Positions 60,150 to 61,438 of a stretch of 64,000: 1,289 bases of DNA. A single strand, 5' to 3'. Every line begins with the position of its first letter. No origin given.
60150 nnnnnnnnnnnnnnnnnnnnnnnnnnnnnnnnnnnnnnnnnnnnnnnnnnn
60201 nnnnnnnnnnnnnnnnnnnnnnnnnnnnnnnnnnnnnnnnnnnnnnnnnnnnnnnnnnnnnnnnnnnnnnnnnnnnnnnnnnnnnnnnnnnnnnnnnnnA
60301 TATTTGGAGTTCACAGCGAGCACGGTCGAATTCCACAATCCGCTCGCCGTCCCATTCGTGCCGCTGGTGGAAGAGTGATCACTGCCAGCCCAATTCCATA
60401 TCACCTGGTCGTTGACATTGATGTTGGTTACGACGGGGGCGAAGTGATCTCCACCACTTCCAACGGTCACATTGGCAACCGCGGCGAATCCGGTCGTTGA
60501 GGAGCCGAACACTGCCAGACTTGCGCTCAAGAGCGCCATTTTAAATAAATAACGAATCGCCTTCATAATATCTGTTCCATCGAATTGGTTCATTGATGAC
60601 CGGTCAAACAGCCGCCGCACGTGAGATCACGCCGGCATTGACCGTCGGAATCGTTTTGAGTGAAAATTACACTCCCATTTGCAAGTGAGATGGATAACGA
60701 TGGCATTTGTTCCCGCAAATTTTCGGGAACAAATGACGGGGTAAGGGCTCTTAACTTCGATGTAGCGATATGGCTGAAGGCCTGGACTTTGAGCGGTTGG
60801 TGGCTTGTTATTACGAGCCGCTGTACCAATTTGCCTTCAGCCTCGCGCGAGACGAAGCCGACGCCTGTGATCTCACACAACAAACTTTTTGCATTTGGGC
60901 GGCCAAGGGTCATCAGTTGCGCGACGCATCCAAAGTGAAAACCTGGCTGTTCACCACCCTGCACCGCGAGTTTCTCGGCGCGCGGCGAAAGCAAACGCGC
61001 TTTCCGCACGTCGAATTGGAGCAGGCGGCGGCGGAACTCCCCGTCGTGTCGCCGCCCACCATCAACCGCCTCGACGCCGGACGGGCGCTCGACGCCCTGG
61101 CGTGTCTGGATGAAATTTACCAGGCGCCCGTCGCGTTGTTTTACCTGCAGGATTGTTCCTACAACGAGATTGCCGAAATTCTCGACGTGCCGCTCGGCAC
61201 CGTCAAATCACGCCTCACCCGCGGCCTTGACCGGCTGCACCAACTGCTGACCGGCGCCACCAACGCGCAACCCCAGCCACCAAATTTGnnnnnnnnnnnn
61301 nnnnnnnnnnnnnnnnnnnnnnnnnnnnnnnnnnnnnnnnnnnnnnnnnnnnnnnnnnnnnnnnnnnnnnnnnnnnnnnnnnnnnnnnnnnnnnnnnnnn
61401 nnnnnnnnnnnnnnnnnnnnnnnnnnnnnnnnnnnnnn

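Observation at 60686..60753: Perfect palindrome creates two divergent ECF-type promoters linking the sigma/anti-sigma pair to the copper/cytochrome operon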

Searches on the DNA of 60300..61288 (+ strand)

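Call 20: search_rna_families(source=window, start=60300, end=61000, threshold=evalue, max_evalue=1)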
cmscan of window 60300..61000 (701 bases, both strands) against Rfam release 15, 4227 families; matches with E-value up to 1: 0.
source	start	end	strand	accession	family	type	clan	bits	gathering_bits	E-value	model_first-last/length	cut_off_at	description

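Call 45: search_rna_families(source=L016, start=4450, end=5000, threshold=evalue, max_evalue=1)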
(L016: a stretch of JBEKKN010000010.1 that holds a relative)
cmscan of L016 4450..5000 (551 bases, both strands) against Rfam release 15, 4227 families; matches with E-value up to 1: 1.
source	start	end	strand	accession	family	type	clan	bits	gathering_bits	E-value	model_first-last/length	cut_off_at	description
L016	4657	4728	-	RF00116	C0465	Gene; sRNA;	-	18.8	40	0.84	1-78/78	no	C0465 RNA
